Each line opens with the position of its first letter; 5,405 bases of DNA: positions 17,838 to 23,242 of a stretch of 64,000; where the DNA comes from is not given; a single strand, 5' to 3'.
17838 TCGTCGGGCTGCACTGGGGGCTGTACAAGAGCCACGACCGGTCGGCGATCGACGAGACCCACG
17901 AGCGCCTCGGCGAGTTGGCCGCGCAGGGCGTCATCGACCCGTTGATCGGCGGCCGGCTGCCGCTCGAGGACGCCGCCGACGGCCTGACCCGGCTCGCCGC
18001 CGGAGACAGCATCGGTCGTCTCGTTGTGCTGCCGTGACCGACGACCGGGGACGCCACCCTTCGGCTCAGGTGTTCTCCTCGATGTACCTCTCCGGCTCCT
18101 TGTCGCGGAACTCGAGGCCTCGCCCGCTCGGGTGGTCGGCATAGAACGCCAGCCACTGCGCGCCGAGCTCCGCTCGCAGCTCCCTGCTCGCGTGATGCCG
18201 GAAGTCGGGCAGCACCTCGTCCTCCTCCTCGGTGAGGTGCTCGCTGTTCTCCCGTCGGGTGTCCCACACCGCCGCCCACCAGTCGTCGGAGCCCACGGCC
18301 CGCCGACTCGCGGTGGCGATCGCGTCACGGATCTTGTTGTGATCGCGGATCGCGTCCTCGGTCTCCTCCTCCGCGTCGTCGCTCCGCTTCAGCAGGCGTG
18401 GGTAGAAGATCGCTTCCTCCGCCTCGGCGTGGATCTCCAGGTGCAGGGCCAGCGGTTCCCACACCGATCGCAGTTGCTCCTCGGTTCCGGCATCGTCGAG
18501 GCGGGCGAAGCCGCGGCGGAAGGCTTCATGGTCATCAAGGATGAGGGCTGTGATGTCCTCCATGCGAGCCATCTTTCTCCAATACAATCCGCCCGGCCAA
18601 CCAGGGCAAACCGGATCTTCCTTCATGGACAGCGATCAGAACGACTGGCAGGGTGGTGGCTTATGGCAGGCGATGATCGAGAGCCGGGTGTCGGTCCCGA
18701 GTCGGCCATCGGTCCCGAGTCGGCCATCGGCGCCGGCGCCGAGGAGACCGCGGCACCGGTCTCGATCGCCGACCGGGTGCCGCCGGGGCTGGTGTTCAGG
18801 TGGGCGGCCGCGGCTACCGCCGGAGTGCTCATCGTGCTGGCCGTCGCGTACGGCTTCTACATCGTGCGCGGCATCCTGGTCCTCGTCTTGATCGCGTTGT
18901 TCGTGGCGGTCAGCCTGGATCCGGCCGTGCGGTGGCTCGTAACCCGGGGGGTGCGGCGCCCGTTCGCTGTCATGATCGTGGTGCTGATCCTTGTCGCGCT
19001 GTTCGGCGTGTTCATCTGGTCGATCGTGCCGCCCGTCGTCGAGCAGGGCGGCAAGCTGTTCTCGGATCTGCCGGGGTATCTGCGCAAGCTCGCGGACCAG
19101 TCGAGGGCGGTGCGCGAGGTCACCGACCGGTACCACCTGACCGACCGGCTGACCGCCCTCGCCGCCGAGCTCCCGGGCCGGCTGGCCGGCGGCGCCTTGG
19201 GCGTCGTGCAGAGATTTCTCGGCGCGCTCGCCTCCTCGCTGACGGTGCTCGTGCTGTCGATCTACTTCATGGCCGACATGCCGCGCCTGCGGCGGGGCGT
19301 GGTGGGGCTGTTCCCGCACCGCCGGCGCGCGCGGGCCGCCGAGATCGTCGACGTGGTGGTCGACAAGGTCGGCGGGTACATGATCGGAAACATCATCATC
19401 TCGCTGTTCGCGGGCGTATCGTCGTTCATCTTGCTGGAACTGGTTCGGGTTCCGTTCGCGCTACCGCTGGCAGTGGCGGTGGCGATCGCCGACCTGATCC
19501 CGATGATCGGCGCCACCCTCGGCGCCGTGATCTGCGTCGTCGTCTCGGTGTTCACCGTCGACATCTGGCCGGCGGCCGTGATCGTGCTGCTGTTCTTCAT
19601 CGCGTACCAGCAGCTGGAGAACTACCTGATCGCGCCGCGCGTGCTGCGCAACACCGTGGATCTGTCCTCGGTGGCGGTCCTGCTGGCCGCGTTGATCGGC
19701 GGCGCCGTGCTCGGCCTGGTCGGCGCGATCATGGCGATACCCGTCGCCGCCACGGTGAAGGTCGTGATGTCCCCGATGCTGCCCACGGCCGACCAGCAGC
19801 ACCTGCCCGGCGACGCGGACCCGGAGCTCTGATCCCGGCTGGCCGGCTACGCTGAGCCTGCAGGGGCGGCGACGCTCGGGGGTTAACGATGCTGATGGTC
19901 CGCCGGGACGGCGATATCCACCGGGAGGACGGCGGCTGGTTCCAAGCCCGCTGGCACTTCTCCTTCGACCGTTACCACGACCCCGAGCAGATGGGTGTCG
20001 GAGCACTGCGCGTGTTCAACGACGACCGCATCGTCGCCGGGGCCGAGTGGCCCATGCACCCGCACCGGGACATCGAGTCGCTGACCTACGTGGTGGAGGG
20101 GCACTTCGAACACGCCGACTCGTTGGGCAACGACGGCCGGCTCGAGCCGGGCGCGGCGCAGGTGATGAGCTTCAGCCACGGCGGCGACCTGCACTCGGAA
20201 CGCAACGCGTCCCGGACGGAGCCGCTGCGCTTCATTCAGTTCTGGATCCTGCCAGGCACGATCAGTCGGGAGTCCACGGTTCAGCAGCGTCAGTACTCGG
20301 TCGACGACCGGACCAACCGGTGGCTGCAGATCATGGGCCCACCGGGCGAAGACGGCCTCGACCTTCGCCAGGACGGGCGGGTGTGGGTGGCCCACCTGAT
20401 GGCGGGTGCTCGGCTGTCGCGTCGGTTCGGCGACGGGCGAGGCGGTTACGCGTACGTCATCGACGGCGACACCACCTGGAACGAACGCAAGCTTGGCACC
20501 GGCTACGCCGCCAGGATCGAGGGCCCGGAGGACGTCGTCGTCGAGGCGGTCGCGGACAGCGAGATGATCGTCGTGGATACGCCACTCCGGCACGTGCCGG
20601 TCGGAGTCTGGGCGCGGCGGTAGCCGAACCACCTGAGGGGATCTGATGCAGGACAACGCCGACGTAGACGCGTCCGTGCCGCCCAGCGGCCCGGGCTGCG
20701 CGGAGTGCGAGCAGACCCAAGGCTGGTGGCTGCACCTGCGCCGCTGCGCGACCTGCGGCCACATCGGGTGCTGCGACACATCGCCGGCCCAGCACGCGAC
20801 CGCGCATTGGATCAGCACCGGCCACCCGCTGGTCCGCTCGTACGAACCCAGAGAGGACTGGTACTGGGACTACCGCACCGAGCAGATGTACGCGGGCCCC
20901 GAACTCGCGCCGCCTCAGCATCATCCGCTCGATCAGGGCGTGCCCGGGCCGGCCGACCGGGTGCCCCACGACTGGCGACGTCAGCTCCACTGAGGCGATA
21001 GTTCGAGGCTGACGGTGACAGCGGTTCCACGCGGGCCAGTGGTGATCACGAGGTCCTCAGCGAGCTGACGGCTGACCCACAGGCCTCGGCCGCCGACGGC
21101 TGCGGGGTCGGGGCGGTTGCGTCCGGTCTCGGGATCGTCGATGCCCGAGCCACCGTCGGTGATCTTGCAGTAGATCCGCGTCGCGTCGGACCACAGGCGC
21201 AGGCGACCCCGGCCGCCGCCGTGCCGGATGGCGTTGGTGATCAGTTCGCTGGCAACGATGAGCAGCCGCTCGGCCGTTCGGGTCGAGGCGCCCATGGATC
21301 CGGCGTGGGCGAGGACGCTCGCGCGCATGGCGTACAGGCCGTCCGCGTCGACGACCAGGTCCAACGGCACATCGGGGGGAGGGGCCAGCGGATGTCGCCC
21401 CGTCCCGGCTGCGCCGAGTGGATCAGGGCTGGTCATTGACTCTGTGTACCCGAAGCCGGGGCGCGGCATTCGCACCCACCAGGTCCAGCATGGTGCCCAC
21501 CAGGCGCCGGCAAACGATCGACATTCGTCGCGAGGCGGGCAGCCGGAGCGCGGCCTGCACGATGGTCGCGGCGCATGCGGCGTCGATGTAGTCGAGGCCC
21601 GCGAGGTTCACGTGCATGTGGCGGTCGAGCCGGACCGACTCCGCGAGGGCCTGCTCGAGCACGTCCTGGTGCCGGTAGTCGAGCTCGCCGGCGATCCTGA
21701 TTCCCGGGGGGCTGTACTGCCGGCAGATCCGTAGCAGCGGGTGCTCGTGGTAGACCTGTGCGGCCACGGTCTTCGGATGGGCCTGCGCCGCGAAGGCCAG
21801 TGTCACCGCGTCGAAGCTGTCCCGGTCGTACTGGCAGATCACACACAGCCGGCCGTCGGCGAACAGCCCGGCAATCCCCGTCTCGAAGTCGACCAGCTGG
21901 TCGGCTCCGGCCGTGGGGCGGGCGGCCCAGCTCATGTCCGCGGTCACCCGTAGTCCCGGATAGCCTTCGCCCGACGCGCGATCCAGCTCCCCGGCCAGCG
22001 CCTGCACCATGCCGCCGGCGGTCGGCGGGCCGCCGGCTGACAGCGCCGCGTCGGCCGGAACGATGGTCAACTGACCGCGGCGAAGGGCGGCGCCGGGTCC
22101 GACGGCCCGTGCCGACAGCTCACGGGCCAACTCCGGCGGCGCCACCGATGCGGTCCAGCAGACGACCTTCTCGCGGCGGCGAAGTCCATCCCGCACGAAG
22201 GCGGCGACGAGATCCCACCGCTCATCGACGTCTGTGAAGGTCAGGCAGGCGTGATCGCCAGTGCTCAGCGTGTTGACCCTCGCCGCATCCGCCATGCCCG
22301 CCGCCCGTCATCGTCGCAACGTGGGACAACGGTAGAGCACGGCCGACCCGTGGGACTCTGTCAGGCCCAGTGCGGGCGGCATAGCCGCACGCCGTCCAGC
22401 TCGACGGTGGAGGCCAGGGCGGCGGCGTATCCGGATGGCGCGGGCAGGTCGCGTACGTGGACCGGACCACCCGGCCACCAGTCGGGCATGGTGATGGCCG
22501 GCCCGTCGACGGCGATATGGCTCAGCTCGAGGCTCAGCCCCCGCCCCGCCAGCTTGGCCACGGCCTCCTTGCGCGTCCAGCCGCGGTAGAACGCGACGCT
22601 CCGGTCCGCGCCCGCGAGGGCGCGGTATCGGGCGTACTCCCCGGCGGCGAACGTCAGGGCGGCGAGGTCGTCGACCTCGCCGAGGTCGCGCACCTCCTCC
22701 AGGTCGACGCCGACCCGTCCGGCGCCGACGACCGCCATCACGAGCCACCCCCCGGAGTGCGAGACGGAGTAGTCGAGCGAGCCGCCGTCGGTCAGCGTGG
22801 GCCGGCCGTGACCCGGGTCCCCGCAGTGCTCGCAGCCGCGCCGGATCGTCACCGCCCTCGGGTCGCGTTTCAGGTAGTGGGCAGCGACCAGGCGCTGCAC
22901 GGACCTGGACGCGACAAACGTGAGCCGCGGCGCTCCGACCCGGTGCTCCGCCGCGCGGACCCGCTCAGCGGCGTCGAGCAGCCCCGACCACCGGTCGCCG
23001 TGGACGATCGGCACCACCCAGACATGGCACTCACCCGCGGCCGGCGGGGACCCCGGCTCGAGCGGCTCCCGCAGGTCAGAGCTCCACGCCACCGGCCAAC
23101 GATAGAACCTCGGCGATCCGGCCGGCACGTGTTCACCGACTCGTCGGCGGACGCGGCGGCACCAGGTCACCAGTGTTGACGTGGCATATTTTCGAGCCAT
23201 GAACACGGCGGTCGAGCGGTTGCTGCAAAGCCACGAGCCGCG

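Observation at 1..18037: Hybrid NRPS-PKS-NRPS assembly line, only partly in the window, that I cannot match to a characterised cluster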

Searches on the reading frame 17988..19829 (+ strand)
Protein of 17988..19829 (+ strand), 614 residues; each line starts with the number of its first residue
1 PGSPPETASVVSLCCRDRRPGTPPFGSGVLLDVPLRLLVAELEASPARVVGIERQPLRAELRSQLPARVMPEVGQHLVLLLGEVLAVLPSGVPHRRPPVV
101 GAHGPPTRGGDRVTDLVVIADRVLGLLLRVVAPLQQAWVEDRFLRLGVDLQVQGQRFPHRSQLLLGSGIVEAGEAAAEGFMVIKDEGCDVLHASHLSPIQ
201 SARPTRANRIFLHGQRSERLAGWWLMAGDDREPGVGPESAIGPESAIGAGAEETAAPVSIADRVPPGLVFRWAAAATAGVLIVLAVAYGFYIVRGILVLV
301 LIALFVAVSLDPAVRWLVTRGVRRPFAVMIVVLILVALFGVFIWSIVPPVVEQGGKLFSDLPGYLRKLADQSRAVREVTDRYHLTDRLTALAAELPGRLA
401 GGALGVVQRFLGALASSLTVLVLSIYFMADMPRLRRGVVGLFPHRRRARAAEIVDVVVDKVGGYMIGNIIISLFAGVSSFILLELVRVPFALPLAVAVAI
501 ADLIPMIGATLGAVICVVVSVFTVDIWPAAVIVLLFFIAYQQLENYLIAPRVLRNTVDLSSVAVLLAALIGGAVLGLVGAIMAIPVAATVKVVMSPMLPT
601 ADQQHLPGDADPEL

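Call 9: search_protein_families(library=pfam, proteins=[window:17988-19829:+], max_evalue=0.001)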
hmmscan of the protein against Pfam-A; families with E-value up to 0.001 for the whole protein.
window:17988-19829:+ (614 aa): 1 family
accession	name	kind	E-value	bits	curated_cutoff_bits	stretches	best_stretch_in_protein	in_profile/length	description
PF01594.21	AI-2E_transport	-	5e-67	226.8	34.3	1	280-594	4-323/327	AI-2E family transporter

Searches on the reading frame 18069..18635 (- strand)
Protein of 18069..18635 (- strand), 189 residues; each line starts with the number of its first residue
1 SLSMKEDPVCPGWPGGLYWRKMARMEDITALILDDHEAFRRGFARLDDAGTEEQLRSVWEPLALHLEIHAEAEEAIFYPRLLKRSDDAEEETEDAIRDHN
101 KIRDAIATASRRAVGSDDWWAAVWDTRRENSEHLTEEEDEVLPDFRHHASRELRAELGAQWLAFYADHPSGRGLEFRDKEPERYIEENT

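Call 84: search_protein_families(library=pfam, proteins=[window:18069-18635:-], max_evalue=0.001)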
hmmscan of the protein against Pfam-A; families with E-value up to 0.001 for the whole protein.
window:18069-18635:- (189 aa): 1 family
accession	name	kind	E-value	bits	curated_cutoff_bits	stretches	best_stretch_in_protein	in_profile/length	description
PF01814.28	Hemerythrin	-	8.1e-14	52.6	25.3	1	28-143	2-125/127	Hemerythrin HHE cation binding domain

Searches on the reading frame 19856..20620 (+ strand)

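Call 9: search_protein_families(library=pfam, proteins=[window:19856-20620:+], max_evalue=0.001)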
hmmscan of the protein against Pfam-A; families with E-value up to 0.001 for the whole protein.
window:19856-20620:+ (255 aa): 2 families
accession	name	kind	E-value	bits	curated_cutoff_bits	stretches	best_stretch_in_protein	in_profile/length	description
PF02678.22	Pirin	-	3.6e-26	91.7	26.1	1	26-131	11-108/108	Pirin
PF17954.7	Pirin_C_2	-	1.7e-11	44.6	22.9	1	162-241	5-85/86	Quercetinase C-terminal cupin domain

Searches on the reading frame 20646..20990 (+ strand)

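Call 84: search_protein_families(library=pfam, proteins=[window:20646-20990:+], max_evalue=0.001)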
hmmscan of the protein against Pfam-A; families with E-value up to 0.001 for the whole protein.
window:20646-20990:+ (115 aa): 1 family
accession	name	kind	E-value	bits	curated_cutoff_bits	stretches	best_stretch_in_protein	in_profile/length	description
PF02148.25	zf-UBP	-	6.8e-14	52.3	22.7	1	18-83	1-59/63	Zn-finger in ubiquitin-hydrolases and other protein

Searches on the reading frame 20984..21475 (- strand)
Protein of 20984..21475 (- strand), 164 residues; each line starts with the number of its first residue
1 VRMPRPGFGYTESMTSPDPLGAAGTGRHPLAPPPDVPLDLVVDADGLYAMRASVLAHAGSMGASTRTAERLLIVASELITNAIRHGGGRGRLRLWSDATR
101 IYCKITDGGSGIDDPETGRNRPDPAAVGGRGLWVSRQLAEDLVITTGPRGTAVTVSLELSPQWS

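Call 84: search_protein_families(library=pfam, proteins=[window:20984-21475:-], max_evalue=0.001)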
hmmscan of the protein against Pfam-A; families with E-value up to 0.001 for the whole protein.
window:20984-21475:- (164 aa): 2 families
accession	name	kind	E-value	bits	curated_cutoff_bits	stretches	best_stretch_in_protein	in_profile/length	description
PF13581.12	HATPase_c_2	-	1e-16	61.5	27.4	1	45-156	6-126/127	Histidine kinase-like ATPase domain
PF02518.31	HATPase_c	-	2.3e-09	38.1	26.4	1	69-159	4-109/111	Histidine kinase-, DNA gyrase B-, and HSP90-like ATPase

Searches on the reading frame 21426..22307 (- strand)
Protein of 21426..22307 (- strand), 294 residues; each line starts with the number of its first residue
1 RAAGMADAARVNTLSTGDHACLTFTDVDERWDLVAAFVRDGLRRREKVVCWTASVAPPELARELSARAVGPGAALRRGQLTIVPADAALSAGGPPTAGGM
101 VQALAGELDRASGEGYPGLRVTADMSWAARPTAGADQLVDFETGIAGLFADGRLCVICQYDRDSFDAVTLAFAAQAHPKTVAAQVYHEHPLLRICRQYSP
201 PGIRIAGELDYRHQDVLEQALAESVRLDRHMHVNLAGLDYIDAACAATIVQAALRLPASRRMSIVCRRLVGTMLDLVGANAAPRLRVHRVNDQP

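Call 9: search_protein_families(library=pfam, proteins=[window:21426-22307:-], max_evalue=0.001)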
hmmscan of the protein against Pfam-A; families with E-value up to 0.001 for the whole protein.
window:21426-22307:- (294 aa): 3 families
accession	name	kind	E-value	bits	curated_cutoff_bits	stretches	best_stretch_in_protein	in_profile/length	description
PF14417.12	MEDS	-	1.9e-40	138.8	29.8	1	18-178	1-161/161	MEDS: MEthanogen/methylotroph, DcmR Sensory domain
PF13466.11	STAS_2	-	8e-08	32.8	29.2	1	203-276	1-73/80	STAS domain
PF01740.26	STAS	-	0.00033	20.8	22.6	1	203-259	13-72/106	STAS domain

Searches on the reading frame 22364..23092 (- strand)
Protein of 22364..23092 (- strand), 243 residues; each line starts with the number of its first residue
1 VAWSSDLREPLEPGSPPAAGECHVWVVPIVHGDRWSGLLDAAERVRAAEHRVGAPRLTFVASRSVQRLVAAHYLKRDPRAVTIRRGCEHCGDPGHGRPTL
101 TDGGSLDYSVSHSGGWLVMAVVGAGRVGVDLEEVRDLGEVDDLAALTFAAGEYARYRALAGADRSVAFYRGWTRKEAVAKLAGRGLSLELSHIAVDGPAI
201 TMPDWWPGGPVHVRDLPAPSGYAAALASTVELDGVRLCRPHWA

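Call 56: search_protein_families(library=ncbifam, proteins=[window:22364-23092:-], max_evalue=0.00001)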
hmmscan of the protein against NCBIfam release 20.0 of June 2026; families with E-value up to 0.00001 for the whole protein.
window:22364-23092:- (243 aa): 4 families
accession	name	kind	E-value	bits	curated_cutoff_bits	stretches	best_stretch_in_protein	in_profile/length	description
NF042922.1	4PPT_HetI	equivalog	2.8e-19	69.4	370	1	22-195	19-191/235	4'-phosphopantetheinyl transferase HetI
NF007676.0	PRK10351.1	equivalog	5.1e-14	52.3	174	1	95-183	56-144/195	4'-phosphopantetheinyl transferase AcpT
NF047349.1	4PPT_AusB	equivalog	3.6e-08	33.1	225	1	95-195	70-161/205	aureusimine biosynthesis 4'-phosphopantetheinyl transferase AusB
TIGR00556.1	pantethn_trn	domain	1.3e-06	28.5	45.35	1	126-189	4-72/128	phosphopantetheine--protein transferase domain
